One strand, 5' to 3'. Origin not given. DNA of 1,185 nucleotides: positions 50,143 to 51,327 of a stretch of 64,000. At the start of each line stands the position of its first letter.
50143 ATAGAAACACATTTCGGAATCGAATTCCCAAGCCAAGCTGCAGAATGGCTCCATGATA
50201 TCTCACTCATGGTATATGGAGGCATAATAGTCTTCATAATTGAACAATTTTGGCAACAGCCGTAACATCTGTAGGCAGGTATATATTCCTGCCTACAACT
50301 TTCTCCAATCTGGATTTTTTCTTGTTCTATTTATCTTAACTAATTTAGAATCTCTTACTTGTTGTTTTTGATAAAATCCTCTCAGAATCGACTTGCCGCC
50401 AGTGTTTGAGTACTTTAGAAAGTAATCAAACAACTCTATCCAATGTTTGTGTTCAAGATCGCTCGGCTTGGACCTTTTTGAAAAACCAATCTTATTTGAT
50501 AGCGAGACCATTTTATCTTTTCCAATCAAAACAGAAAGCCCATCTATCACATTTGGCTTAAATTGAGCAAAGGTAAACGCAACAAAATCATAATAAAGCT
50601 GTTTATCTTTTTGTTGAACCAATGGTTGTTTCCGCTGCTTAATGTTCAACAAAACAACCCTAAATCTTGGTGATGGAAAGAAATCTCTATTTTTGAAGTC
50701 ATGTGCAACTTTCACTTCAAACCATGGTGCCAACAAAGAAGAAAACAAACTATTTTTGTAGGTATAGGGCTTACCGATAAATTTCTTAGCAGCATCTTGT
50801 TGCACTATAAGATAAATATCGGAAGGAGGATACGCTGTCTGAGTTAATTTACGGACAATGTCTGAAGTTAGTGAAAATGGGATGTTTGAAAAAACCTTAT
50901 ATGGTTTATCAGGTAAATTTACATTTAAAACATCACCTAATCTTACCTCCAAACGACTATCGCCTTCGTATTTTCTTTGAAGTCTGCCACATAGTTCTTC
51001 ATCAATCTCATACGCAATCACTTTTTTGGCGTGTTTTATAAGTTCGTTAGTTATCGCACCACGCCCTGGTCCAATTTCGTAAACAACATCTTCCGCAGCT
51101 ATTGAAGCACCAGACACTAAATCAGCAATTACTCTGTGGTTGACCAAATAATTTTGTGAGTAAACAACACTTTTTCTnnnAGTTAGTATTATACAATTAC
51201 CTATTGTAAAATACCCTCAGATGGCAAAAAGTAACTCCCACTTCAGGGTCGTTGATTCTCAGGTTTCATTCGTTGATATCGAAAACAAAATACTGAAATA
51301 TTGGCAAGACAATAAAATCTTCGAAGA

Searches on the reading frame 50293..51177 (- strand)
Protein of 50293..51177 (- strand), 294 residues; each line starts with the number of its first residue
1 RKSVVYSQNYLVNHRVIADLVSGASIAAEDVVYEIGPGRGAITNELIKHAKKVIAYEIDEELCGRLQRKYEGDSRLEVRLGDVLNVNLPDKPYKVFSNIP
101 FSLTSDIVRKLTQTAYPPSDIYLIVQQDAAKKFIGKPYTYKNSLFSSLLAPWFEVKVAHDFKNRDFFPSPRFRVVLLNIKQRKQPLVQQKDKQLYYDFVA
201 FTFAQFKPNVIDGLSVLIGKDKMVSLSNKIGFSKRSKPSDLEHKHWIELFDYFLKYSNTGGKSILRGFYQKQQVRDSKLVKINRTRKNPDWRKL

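Call 36: search_protein_families(library=pfam, proteins=[window:50293-51177:-], max_evalue=0.001)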
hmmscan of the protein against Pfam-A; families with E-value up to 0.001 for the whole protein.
window:50293-51177:- (294 aa): 3 families
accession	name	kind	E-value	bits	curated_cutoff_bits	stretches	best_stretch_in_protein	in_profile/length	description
PF00398.26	RrnaAD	-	1.5e-44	152.6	24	1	6-253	8-261/263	Ribosomal RNA adenine dimethylase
PF13649.12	Methyltransf_25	-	1.1e-05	26.4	27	1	32-97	1-69/97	Methyltransferase domain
PF08241.18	Methyltransf_11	-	0.00018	22.5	21.2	1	34-92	2-60/95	Methyltransferase domain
